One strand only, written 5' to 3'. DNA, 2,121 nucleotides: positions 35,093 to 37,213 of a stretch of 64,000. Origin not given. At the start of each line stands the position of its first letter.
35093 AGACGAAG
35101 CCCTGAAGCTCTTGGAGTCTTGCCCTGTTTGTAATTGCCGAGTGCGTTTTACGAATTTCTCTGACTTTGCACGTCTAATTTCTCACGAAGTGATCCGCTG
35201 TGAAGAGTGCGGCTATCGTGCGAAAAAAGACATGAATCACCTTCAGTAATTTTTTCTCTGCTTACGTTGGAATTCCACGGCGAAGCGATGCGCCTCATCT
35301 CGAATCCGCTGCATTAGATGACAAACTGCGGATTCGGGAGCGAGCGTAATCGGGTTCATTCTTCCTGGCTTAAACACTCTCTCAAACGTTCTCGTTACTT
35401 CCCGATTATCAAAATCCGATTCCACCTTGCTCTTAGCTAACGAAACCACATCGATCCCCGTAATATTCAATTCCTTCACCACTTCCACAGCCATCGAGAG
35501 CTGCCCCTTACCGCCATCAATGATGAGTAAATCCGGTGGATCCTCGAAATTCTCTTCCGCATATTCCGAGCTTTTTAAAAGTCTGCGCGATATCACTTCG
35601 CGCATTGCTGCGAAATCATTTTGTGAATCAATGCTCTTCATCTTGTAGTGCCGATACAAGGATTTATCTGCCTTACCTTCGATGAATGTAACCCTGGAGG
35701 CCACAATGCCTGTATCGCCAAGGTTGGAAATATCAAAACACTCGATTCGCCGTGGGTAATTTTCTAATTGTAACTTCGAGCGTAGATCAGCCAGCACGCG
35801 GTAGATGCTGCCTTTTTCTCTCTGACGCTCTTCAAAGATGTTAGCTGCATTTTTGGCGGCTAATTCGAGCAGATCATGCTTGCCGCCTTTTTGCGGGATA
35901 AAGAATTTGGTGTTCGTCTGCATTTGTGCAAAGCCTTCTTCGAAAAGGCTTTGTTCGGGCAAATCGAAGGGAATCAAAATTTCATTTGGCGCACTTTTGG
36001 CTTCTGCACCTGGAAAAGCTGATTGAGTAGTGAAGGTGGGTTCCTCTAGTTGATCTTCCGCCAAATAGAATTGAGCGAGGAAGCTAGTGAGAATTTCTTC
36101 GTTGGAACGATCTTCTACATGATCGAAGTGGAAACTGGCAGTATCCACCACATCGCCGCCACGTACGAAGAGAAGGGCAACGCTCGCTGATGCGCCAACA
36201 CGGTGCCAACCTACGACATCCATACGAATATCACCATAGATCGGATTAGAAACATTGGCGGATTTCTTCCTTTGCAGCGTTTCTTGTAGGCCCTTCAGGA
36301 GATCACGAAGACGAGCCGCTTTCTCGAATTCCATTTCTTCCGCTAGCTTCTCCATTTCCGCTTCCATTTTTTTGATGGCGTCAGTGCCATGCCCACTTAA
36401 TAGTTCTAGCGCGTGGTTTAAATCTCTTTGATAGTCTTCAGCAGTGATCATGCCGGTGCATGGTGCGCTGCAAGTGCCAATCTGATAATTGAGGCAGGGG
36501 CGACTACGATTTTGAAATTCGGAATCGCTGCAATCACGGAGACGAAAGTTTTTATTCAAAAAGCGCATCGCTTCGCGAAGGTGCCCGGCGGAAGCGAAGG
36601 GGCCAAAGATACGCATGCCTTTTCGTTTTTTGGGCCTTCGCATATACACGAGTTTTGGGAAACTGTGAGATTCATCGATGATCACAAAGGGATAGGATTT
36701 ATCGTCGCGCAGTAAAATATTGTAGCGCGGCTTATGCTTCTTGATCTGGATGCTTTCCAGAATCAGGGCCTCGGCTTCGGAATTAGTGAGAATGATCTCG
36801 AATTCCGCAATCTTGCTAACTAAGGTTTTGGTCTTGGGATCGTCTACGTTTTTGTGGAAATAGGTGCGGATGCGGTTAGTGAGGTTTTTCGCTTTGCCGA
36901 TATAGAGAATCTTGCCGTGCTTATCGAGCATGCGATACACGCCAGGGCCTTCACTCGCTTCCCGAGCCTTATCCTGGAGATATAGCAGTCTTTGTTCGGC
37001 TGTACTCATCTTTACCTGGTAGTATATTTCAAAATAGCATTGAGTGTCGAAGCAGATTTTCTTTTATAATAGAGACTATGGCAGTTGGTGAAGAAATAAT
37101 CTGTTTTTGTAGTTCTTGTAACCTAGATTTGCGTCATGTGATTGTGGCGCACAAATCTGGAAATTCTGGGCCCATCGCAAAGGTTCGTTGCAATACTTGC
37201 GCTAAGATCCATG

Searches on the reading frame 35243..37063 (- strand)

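Call 67: search_protein_families(library=pfam, proteins=[window:35243-37063:-], max_evalue=0.00001)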
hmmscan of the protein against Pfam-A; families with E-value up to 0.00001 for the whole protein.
window:35243-37063:- (606 aa): 4 families
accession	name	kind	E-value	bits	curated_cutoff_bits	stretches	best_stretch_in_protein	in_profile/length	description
PF08459.17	UvrC_RNaseH_dom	-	1.1e-51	175.3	22.3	1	430-596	3-159/159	UvrC RNAse H endonuclease domain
PF22920.2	UvrC_RNaseH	-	3e-24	85.6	24.3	1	281-412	2-115/116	UvrC Ribonuclease H-like domain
PF01541.30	GIY-YIG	-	9.8e-11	42.2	22.6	1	41-115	3-78/78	GIY-YIG catalytic domain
PF02151.25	UVR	-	6.8e-10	38.8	21.5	1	230-261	4-35/36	UvrB/uvrC motif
